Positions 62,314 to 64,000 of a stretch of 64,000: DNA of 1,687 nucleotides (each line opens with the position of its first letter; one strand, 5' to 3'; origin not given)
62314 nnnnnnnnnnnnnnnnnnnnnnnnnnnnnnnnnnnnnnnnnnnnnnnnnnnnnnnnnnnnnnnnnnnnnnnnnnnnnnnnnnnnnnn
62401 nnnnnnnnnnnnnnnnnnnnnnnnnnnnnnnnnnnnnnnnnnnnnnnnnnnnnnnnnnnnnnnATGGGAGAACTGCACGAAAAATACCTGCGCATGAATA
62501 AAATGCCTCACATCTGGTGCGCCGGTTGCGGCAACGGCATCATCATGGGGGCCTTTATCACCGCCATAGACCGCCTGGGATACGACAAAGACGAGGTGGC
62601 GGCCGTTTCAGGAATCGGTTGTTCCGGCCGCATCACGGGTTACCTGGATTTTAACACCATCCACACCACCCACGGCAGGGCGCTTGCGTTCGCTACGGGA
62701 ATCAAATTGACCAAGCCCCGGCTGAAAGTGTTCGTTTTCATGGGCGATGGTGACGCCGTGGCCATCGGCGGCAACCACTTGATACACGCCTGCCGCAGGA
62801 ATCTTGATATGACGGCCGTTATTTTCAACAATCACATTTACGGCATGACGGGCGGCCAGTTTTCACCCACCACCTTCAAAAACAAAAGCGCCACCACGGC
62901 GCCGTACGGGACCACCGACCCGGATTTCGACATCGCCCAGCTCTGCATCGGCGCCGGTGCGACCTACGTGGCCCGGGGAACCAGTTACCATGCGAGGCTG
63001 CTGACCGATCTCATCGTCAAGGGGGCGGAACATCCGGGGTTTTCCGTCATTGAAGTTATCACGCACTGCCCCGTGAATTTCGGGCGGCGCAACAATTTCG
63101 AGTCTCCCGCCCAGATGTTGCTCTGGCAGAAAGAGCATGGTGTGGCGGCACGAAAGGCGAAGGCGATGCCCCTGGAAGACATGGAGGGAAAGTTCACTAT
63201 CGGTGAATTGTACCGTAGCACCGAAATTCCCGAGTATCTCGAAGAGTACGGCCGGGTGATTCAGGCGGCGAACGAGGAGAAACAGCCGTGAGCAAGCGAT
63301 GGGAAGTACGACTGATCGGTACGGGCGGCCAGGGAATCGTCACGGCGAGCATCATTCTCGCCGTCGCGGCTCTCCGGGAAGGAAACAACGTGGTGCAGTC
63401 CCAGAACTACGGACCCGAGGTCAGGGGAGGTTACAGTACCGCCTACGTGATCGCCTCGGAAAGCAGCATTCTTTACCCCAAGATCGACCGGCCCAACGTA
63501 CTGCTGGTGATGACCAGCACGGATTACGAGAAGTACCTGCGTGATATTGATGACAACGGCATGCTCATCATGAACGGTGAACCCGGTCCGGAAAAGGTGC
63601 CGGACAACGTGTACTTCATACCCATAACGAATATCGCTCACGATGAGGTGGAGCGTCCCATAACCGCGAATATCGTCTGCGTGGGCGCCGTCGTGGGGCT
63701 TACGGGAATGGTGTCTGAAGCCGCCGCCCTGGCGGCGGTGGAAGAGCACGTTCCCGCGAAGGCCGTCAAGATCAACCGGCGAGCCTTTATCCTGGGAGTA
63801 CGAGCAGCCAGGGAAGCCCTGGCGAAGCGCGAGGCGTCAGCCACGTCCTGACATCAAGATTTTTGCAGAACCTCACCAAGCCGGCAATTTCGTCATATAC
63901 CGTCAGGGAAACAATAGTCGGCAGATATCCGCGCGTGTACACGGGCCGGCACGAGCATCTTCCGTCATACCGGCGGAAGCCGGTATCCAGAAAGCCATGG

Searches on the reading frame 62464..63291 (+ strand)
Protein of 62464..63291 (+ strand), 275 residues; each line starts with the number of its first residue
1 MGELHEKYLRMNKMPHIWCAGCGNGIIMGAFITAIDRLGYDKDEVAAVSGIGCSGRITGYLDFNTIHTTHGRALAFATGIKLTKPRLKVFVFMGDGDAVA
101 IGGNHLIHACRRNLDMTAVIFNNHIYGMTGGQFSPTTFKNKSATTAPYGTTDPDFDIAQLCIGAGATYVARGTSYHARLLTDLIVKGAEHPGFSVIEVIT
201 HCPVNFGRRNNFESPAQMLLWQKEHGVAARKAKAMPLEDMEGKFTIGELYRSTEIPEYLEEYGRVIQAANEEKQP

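Call 79: search_protein_families(library=pfam, proteins=[window:62464-63291:+], max_evalue=0.00001)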
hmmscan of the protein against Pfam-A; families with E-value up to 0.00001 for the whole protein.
window:62464-63291:+ (275 aa): 1 family
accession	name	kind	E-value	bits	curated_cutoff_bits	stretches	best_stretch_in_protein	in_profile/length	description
PF02775.26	TPP_enzyme_C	-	5.5e-33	114.3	21.9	1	51-198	2-151/151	Thiamine pyrophosphate enzyme, C-terminal TPP binding domain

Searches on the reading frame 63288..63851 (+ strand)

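Call 79: search_protein_families(library=pfam, proteins=[window:63288-63851:+], max_evalue=0.00001)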
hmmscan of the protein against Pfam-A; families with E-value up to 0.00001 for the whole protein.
window:63288-63851:+ (187 aa): 1 family
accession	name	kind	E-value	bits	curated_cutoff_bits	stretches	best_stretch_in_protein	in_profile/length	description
PF01558.24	POR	-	5.2e-35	121.6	27.4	1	13-171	1-172/173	Pyruvate ferredoxin/flavodoxin oxidoreductase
